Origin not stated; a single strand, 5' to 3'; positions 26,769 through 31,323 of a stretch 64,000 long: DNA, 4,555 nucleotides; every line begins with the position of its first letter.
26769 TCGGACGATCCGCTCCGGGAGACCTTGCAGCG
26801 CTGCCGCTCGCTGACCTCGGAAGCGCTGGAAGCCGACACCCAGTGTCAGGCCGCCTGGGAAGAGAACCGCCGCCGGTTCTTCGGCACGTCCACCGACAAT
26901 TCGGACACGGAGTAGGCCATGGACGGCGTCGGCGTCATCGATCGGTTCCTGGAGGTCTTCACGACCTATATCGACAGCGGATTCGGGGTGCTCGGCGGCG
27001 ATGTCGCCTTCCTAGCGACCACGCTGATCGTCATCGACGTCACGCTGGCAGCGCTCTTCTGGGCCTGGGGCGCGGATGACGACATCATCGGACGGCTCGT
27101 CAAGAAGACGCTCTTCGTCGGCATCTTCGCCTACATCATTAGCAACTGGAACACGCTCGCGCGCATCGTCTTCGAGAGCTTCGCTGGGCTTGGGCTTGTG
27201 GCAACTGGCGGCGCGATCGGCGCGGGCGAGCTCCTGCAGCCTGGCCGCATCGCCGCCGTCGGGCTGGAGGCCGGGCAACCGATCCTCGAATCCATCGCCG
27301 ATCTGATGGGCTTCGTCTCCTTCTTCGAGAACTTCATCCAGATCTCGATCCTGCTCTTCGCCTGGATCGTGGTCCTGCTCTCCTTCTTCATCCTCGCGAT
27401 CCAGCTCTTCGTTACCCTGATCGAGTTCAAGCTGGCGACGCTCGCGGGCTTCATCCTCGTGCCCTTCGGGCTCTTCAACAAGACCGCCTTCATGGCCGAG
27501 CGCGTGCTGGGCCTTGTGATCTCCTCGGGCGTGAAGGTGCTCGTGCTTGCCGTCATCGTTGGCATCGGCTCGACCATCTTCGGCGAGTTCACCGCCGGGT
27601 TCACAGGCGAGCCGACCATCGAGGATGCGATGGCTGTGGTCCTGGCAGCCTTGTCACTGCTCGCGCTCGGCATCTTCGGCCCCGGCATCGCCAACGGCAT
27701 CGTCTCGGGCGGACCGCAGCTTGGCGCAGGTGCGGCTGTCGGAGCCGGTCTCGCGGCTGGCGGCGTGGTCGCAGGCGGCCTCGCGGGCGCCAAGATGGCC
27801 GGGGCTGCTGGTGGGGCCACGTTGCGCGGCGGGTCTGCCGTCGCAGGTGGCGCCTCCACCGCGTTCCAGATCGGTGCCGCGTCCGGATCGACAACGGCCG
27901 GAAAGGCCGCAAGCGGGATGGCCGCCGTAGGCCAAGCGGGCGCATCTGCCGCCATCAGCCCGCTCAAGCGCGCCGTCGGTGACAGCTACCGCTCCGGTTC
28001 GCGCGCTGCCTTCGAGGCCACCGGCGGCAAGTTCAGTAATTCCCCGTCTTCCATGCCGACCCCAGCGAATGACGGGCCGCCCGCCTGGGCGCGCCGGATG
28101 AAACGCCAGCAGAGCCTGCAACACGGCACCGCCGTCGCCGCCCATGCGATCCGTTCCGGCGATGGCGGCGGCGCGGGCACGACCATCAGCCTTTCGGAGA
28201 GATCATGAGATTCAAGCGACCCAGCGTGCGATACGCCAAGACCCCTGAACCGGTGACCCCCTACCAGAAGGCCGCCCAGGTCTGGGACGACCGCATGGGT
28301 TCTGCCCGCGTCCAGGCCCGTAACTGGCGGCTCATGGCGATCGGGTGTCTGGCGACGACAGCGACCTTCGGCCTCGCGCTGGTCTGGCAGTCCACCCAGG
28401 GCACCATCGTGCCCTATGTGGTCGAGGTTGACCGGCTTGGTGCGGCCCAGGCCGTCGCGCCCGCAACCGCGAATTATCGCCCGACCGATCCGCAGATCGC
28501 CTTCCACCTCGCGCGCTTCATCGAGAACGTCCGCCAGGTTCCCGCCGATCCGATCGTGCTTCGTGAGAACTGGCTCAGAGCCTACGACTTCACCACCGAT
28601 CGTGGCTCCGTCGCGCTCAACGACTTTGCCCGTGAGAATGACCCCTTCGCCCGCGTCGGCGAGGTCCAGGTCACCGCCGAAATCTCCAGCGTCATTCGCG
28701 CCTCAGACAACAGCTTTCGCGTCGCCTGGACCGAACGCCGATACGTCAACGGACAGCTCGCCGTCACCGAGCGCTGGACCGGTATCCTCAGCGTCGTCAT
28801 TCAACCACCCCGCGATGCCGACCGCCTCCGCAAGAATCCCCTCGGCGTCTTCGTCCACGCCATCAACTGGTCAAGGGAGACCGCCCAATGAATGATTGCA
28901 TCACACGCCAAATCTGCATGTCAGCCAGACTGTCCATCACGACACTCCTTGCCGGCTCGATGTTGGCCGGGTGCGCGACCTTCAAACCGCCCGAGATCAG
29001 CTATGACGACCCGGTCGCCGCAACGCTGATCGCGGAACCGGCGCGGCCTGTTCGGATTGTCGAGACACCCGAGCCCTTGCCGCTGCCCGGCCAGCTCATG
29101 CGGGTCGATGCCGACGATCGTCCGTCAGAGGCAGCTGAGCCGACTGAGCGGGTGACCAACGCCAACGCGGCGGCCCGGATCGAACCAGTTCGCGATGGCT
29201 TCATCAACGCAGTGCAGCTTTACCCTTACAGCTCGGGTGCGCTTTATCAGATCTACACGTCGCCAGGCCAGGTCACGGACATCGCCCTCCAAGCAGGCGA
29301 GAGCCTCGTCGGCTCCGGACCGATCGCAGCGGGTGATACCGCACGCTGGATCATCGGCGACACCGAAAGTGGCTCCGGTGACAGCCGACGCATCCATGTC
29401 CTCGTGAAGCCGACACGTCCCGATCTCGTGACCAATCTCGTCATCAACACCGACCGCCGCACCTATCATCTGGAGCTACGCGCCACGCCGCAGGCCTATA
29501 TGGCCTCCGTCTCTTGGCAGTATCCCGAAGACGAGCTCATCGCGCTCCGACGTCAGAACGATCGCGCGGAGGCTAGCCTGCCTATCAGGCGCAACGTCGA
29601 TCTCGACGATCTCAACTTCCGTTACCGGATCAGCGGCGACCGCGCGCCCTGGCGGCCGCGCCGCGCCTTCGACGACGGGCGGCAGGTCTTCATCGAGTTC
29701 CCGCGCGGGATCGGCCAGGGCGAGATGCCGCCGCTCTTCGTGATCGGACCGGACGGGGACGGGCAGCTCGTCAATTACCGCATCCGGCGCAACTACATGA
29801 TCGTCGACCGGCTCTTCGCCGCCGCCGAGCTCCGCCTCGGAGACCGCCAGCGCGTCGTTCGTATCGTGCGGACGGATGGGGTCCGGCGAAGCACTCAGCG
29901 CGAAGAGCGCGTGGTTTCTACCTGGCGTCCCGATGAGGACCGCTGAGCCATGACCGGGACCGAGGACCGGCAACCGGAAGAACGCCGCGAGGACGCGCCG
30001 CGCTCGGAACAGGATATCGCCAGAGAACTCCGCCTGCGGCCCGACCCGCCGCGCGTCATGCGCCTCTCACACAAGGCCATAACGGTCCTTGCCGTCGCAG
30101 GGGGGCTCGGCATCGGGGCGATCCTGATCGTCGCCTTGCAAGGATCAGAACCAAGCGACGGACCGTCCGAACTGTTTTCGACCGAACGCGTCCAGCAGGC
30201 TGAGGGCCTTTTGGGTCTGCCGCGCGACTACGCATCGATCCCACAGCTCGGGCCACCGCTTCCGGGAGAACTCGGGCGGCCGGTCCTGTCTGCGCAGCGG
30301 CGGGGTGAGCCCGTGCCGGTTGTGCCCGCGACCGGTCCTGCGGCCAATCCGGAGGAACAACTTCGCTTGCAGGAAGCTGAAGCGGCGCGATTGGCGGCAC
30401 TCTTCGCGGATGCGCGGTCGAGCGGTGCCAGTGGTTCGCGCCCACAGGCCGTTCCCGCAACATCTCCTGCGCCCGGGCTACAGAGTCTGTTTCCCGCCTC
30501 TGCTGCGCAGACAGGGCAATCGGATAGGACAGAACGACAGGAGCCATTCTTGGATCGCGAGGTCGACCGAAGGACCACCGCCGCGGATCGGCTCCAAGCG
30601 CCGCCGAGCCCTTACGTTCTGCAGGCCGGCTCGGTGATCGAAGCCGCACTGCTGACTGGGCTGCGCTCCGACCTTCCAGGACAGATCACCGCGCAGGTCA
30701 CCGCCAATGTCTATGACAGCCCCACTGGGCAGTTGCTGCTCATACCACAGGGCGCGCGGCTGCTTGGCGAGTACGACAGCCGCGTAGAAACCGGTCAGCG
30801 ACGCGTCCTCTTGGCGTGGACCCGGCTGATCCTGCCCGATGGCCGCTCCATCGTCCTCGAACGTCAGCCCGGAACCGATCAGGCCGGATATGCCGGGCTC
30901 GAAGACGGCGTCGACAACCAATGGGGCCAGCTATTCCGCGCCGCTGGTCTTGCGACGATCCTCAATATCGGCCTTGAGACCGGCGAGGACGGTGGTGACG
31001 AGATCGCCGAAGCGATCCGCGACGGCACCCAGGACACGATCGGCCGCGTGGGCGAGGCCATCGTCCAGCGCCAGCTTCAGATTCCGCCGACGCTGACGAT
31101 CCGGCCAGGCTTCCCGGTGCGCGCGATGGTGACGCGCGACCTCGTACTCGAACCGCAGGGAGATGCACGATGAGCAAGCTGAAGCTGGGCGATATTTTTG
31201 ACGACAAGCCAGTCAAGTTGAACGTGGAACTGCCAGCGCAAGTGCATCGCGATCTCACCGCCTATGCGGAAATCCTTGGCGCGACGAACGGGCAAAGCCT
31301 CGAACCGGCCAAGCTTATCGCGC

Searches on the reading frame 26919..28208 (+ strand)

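Call 56: search_protein_families(library=pfam, proteins=[window:26919-28208:+], max_evalue=0.001)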
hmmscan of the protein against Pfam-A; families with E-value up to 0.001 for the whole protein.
window:26919-28208:+ (429 aa): 1 family
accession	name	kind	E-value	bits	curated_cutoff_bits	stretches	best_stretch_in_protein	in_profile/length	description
PF04610.19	TrbL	-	5.7e-54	183.6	25.9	1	37-253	1-214/215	TrbL/VirB6 plasmid conjugal transfer protein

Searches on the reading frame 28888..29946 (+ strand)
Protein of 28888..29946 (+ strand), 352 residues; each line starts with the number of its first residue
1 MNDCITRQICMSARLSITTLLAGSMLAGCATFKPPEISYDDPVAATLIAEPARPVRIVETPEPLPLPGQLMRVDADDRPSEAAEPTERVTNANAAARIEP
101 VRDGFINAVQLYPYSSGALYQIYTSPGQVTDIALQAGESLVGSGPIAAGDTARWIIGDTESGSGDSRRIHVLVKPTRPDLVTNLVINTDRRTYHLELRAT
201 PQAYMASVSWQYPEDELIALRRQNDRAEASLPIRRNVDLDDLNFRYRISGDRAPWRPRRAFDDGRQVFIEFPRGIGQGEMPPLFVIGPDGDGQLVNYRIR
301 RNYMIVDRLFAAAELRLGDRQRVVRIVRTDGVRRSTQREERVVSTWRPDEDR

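Call 56: search_protein_families(library=pfam, proteins=[window:28888-29946:+], max_evalue=0.001)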
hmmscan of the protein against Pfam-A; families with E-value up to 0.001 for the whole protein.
window:28888-29946:+ (352 aa): 1 family
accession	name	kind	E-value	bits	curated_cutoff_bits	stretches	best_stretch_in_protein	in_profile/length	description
PF03524.21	CagX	-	1.7e-72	243.9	34.2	1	107-329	1-198/198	Conjugal transfer protein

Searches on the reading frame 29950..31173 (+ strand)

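Call 56: search_protein_families(library=pfam, proteins=[window:29950-31173:+], max_evalue=0.001)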
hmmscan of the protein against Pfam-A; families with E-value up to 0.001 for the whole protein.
window:29950-31173:+ (407 aa): 1 family
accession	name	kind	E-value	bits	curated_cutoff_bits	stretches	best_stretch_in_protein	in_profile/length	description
PF03743.19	TrbI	-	1.1e-61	208.5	35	1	223-400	1-188/188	Bacterial conjugation TrbI-like protein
